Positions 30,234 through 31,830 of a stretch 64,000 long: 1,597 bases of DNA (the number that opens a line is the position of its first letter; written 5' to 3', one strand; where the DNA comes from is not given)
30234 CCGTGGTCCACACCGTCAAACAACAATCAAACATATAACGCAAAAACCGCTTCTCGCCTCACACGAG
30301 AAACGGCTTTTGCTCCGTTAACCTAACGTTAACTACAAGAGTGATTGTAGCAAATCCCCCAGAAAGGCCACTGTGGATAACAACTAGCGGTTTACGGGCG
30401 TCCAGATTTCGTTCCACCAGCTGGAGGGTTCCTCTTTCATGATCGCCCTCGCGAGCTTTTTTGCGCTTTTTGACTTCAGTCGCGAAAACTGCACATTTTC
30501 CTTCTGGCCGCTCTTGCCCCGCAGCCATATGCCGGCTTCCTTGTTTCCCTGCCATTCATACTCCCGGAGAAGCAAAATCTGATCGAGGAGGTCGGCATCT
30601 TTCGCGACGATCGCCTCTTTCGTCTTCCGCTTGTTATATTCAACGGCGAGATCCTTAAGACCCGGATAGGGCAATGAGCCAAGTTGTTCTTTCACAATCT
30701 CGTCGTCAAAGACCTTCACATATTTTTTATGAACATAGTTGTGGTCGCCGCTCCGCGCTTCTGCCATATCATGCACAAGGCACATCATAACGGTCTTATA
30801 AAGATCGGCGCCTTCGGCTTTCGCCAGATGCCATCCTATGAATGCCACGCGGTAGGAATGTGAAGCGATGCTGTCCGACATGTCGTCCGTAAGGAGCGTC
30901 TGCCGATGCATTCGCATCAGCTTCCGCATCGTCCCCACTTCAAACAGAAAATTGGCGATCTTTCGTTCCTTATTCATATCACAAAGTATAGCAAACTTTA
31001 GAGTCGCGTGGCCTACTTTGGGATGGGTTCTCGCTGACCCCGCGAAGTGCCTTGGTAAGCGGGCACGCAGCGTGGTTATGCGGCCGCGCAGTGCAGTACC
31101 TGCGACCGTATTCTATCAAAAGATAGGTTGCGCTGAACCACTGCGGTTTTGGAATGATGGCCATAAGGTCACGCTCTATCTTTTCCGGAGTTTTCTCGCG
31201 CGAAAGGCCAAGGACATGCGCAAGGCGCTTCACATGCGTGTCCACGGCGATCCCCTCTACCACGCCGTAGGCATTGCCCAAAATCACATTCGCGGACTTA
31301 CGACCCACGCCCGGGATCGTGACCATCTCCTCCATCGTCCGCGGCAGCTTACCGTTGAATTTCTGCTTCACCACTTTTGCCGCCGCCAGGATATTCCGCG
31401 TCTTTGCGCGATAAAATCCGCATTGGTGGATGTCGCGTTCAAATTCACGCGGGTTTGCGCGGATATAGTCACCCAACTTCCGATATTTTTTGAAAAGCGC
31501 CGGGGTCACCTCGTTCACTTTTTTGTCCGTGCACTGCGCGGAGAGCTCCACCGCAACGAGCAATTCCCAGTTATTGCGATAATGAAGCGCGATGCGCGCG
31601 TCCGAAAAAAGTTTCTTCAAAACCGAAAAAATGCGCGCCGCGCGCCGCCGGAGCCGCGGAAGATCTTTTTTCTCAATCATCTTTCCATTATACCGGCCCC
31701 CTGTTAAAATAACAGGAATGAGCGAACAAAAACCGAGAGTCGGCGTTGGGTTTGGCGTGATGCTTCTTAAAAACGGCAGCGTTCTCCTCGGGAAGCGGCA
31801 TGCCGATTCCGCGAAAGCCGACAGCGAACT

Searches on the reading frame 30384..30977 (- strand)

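Call 78: search_protein_families(library=pfam, proteins=[window:30384-30977:-], max_evalue=0.001)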
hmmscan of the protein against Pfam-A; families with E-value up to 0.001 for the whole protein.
window:30384-30977:- (197 aa): 3 families
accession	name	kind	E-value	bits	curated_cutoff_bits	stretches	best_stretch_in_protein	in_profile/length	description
PF13023.12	HD_3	-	2.8e-21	76.6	22.5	1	19-160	3-154/165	HD domain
PF01966.28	HD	-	1.6e-08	35.3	22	1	38-132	2-114/116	HD domain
PF12917.13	YfbR-like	-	1.8e-06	28.2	25.9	1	16-95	5-97/182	5'-deoxynucleotidase YfbR-like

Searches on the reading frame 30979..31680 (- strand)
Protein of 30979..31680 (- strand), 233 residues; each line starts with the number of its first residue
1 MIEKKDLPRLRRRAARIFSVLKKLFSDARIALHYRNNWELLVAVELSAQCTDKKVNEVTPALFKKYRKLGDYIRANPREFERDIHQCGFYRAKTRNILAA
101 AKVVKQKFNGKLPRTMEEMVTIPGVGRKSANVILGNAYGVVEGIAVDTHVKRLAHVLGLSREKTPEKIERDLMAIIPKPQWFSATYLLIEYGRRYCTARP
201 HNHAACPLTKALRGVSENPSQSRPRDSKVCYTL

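Call 78: search_protein_families(library=pfam, proteins=[window:30979-31680:-], max_evalue=0.001)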
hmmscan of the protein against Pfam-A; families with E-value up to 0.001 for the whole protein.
window:30979-31680:- (233 aa): 2 families
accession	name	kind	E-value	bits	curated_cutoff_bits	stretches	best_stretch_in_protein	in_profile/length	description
PF00730.31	HhH-GPD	-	6.9e-21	75.1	26.2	1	46-177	5-107/108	HhH-GPD superfamily base excision DNA repair protein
PF00633.29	HHH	-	2e-07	31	24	1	107-134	1-28/30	Helix-hairpin-helix motif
